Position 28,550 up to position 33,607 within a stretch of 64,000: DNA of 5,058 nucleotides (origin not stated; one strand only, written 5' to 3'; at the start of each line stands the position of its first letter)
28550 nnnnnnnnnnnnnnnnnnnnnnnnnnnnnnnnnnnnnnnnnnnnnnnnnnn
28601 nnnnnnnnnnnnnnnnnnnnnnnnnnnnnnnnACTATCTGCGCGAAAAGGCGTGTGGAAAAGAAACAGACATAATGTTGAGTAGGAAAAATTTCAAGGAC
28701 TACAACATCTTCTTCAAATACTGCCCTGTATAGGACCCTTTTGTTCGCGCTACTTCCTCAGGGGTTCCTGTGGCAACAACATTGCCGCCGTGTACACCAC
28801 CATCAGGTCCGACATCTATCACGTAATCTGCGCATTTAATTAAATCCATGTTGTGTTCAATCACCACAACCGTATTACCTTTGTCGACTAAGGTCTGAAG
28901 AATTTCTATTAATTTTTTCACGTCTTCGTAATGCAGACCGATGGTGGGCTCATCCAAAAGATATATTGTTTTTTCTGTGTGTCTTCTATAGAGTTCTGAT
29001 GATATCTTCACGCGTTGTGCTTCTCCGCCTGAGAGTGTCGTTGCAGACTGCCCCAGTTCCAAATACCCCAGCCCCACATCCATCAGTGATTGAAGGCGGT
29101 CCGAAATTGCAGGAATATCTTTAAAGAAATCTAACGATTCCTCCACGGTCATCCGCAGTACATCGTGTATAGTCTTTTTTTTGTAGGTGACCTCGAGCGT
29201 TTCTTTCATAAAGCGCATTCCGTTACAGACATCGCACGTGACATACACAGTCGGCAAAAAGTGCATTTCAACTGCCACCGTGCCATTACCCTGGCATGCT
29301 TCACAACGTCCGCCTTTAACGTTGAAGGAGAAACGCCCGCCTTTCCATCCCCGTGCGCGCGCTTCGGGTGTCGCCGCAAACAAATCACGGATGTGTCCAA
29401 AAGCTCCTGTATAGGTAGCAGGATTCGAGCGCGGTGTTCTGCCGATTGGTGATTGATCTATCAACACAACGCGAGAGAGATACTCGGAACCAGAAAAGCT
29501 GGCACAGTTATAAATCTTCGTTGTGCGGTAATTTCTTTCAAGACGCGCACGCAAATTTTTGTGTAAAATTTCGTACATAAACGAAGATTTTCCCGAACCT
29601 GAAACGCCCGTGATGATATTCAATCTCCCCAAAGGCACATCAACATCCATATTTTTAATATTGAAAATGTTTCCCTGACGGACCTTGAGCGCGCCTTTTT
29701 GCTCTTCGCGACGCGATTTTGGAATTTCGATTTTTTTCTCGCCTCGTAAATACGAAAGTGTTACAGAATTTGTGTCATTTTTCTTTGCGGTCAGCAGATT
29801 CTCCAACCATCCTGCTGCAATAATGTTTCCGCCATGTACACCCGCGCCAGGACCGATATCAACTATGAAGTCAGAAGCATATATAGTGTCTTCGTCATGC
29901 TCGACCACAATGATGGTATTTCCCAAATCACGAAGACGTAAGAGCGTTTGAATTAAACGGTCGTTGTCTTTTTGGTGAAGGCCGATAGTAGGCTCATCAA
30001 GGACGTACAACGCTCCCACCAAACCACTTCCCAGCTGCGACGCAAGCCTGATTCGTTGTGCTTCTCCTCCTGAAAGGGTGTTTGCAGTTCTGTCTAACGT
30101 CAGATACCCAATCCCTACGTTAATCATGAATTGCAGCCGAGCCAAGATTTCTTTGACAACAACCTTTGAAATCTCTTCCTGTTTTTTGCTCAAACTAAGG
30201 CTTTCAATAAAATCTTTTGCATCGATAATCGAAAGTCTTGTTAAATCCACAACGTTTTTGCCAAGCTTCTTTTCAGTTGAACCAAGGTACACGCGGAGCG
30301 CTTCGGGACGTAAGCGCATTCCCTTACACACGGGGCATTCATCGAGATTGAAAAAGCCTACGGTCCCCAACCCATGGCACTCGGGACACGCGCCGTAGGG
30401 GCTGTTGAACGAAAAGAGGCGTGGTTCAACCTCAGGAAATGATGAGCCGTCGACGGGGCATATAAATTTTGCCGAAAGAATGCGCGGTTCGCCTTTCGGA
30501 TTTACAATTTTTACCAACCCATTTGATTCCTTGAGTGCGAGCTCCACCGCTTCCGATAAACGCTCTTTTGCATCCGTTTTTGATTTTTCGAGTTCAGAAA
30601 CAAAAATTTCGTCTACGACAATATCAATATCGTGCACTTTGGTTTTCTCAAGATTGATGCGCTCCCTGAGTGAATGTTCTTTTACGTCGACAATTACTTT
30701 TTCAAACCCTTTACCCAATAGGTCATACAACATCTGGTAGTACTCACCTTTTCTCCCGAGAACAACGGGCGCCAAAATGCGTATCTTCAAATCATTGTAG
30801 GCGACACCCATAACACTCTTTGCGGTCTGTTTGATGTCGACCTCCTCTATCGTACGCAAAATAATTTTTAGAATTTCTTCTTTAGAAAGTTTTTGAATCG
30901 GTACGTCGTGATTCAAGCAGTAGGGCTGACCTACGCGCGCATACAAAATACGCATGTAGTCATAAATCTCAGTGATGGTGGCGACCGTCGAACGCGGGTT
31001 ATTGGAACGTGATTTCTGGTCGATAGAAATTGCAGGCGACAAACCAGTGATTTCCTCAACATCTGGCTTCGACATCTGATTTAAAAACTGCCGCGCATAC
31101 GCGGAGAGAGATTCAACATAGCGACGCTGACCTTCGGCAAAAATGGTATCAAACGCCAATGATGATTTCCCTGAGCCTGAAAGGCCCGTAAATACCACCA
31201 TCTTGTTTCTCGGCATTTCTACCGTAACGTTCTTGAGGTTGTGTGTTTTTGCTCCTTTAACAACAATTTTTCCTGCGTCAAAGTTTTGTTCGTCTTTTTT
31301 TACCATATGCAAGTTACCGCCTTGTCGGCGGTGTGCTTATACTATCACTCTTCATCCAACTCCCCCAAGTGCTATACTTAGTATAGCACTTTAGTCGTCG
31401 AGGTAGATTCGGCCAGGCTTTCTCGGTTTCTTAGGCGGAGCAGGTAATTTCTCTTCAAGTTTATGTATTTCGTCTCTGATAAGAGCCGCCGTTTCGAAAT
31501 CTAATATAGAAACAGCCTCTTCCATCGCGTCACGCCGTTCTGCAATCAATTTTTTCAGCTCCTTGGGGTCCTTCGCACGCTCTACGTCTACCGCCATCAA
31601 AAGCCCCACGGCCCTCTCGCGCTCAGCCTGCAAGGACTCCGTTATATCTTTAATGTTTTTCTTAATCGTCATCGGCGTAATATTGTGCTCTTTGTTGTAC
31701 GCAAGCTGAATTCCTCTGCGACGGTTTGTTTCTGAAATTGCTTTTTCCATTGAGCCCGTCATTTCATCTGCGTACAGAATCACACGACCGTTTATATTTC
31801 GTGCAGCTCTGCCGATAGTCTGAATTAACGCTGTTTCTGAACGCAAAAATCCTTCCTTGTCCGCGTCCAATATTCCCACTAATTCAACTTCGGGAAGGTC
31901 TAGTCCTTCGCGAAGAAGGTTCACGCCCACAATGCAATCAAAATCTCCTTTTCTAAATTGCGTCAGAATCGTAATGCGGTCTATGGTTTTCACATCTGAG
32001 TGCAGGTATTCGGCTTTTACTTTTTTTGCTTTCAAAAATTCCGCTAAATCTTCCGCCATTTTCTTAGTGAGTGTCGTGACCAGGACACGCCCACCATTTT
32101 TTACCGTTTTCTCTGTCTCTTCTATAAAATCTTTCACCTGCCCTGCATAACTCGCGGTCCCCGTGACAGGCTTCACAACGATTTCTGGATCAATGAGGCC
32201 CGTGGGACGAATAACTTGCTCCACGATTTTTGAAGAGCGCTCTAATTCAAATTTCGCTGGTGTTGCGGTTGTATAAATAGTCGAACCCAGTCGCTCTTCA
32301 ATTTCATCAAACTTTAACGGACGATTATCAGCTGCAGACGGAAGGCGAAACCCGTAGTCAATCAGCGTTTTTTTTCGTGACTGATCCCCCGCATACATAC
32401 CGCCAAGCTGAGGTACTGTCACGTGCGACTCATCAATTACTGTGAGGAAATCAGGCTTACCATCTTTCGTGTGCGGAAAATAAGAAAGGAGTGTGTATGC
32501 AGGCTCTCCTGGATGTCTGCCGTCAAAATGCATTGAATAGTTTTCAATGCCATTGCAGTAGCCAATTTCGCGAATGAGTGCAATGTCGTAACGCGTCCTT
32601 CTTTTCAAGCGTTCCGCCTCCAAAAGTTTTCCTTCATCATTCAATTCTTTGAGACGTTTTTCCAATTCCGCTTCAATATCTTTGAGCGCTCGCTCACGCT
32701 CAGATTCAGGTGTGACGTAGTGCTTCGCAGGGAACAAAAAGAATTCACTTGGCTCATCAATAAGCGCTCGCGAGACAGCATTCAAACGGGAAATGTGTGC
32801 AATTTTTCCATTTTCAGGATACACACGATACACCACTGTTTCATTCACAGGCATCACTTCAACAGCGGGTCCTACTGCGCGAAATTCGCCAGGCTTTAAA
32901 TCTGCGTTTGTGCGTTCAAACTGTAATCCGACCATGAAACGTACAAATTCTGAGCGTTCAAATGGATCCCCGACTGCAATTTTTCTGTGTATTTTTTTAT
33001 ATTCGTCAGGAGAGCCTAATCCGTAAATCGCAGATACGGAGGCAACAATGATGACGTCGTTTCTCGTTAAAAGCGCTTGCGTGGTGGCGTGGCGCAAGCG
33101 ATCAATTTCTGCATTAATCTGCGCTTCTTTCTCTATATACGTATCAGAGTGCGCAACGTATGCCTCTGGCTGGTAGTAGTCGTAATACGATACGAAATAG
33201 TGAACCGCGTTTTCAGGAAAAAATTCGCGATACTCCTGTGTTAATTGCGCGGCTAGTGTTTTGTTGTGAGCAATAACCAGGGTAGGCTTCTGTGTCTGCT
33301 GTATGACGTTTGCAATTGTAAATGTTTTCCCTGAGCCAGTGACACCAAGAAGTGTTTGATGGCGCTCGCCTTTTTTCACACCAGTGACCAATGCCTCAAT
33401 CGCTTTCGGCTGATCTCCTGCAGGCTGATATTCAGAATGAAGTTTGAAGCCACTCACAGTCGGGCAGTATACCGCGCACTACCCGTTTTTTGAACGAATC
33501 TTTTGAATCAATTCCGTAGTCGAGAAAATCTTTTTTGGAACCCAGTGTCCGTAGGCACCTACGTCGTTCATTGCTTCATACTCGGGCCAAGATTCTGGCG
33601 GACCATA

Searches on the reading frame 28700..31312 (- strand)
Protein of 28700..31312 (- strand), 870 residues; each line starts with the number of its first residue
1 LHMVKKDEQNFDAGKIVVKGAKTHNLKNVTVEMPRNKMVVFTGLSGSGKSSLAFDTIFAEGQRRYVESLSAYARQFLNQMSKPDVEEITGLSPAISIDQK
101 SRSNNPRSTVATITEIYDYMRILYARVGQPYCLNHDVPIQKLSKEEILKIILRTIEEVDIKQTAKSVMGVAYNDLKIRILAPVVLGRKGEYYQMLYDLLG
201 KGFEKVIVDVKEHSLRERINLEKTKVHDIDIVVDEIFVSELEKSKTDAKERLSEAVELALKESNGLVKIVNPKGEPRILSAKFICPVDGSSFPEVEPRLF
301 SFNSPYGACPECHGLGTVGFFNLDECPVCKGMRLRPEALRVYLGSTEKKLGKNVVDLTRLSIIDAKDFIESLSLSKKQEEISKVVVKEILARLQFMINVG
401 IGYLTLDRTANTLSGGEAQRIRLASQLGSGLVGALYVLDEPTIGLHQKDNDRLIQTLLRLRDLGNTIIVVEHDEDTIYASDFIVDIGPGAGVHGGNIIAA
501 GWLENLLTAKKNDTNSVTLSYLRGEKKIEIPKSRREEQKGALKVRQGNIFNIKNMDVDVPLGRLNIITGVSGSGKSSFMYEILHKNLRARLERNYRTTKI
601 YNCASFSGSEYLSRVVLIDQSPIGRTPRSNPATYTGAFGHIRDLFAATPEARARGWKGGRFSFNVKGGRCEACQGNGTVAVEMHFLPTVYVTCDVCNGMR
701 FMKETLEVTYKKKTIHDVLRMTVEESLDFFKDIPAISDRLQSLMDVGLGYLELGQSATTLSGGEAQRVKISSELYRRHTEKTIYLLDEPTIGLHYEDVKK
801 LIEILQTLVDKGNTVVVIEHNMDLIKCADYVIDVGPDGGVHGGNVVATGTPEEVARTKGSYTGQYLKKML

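Call 48: search_protein_families(library=pfam, proteins=[window:28700-31312:-], max_evalue=0.001)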
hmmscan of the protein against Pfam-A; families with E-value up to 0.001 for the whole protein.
window:28700-31312:- (870 aa): 12 families
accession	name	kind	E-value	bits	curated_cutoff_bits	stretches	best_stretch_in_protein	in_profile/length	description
PF17760.6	UvrA_inter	-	1.8e-21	76.5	23.3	1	172-271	14-107/109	UvrA interaction domain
PF00005.33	ABC_tran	-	6.3e-19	69.4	25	1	716-790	69-136/137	ABC transporter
PF02463.25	SMC_N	-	2.9e-11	43.6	40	0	15-484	4-209/220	RecF/RecN/SMC N terminal domain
PF13304.12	AAA_21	-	1.1e-07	32.7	27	0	767-807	244-285/304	AAA domain, putative AbiEii toxin, Type IV TA system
PF13555.12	AAA_29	-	1e-06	28.8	27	0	27-52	13-38/61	P-loop containing region of AAA domain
PF00684.25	DnaJ_CXXCXGXG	-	5e-06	27.1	32.7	0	668-699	16-50/65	DnaJ central domain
PF03193.22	RsgA_GTPase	-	3.6e-05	24.1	30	0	6-53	77-123/174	RsgA GTPase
PF20703.3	nSTAND1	-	4.5e-05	23.7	27.1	0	27-62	24-59/379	Novel STAND NTPase 1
PF20720.3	nSTAND3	-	4.8e-05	23.5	27.2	0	23-56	4-37/155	Novel STAND NTPase 3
PF13191.12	AAA_16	-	8.5e-05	23.5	32.6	0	34-76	22-63/167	AAA ATPase domain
PF13175.12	AAA_15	-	0.0004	20.5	32.1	0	776-818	324-366/374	AAA ATPase domain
PF13476.12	AAA_23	-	0.00071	20.7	27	0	562-579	19-36/201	AAA domain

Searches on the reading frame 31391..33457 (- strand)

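Call 71: search_protein_families(library=pfam, proteins=[window:31391-33457:-], max_evalue=0.00001)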
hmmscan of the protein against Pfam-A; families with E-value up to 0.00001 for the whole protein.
window:31391-33457:- (688 aa): 4 families
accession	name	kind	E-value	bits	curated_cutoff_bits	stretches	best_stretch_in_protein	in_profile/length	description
PF12344.14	UvrB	-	3.5e-23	81.6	27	1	561-603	1-43/43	Ultra-violet resistance protein B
PF00271.37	Helicase_C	-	1.5e-21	77.1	23.5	1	448-554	10-109/110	Helicase conserved C-terminal domain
PF17757.6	UvrB_inter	-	9.7e-15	54.9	22.9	1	160-247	3-91/91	UvrB interaction domain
PF04851.21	ResIII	-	1.6e-13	51.3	22.5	1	12-138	4-131/164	Type III restriction enzyme, res subunit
